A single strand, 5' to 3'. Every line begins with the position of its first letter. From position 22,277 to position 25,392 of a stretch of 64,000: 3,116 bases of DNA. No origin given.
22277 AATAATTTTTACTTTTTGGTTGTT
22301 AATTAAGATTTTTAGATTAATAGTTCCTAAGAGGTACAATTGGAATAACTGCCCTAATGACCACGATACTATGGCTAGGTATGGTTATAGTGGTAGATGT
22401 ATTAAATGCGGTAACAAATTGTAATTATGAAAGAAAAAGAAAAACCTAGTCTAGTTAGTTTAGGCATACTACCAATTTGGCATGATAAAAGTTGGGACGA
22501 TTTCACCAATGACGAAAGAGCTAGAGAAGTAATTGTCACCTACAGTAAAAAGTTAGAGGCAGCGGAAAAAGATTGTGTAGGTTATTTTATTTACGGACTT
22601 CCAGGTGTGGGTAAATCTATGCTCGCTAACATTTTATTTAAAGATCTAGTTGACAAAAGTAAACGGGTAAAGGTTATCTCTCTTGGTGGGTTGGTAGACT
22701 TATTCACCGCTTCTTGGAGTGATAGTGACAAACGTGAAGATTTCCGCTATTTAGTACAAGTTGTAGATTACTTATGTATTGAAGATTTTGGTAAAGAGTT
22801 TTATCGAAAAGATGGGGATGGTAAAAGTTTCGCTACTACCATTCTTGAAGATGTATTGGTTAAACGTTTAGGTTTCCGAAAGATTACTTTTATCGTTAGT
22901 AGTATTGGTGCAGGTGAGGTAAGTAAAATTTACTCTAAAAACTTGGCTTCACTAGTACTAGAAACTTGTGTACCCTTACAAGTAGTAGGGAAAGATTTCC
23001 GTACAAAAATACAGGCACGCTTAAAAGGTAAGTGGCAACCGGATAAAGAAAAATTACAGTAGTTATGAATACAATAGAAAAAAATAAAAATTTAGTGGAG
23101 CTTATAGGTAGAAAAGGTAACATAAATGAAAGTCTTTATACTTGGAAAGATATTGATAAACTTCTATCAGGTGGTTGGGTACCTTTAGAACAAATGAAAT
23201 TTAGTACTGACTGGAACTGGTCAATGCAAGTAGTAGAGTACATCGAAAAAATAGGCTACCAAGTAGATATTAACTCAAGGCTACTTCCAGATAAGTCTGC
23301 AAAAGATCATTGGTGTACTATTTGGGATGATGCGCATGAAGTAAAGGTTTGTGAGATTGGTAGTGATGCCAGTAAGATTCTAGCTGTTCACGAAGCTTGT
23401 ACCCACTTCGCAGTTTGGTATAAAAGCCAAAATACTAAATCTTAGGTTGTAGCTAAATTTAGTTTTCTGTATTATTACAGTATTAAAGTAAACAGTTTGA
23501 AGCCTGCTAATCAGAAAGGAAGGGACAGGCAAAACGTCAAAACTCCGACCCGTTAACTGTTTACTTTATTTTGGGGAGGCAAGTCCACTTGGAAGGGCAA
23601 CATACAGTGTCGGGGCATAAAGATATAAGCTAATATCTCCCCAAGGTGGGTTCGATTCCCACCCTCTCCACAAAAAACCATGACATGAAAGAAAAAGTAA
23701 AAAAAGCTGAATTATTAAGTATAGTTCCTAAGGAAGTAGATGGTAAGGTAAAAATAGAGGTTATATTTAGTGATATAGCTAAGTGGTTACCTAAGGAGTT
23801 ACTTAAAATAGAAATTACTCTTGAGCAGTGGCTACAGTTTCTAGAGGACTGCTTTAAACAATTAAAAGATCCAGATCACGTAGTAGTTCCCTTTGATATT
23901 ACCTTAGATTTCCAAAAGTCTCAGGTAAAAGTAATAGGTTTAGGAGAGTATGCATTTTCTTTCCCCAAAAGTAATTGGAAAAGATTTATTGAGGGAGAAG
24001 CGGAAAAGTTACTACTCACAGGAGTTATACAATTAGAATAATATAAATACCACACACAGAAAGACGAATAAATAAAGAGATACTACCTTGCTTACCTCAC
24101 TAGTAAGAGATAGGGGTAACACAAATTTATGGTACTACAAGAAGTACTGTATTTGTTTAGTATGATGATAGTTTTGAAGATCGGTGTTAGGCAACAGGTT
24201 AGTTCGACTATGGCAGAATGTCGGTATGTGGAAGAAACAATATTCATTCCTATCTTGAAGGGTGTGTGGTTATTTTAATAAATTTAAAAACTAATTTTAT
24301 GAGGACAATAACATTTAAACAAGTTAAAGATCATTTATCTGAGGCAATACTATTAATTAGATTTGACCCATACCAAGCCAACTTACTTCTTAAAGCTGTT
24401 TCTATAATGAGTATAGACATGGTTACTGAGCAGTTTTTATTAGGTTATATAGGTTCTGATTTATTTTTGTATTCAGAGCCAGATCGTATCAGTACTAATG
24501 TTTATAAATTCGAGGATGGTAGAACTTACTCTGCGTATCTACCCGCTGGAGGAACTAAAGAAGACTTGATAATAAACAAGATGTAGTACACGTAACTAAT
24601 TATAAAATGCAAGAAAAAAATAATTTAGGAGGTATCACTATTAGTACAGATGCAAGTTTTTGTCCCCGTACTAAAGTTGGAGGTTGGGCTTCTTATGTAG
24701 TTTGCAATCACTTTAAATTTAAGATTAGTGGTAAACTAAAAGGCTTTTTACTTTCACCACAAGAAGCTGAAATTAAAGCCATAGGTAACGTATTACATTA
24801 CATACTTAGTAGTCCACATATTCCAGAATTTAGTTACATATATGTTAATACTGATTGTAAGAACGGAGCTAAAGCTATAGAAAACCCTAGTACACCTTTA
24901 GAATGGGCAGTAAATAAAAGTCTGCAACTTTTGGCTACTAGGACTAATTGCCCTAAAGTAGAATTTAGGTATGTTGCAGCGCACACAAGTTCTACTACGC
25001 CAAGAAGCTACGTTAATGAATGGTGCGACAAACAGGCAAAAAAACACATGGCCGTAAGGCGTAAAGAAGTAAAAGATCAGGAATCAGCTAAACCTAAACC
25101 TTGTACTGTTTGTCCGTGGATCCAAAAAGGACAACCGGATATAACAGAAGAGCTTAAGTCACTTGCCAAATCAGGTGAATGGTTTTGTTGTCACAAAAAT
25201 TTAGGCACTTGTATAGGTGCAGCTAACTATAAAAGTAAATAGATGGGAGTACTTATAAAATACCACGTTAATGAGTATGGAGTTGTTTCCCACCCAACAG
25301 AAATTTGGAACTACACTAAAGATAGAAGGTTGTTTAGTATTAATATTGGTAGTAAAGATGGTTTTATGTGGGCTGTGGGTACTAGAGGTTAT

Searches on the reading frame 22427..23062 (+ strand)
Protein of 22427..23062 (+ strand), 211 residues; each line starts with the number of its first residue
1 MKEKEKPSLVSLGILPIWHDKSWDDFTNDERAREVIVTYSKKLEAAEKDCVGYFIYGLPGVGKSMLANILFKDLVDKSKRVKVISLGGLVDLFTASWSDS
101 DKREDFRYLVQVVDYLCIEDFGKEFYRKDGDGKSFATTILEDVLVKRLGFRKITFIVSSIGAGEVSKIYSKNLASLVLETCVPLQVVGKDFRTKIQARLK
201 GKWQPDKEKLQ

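Call 43: search_protein_families(library=pfam, proteins=[window:22427-23062:+], max_evalue=0.001)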
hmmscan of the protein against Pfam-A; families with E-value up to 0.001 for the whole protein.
window:22427-23062:+ (211 aa): 2 families
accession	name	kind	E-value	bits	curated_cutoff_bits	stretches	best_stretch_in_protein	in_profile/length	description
PF00910.28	RNA_helicase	-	5.6e-05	24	21.5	0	54-80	2-28/105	RNA helicase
PF20720.3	nSTAND3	-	0.00051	20.2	27.2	1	54-99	21-63/155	Novel STAND NTPase 3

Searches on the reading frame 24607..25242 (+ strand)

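Call 44: search_protein_families(library=pfam, proteins=[window:24607-25242:+], max_evalue=0.001)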
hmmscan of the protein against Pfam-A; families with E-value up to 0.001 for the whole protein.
window:24607-25242:+ (211 aa): 1 family
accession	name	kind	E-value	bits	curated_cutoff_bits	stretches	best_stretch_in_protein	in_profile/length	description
PF00075.30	RNase_H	-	1.1e-08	35.8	25.8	1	10-147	4-139/141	RNase H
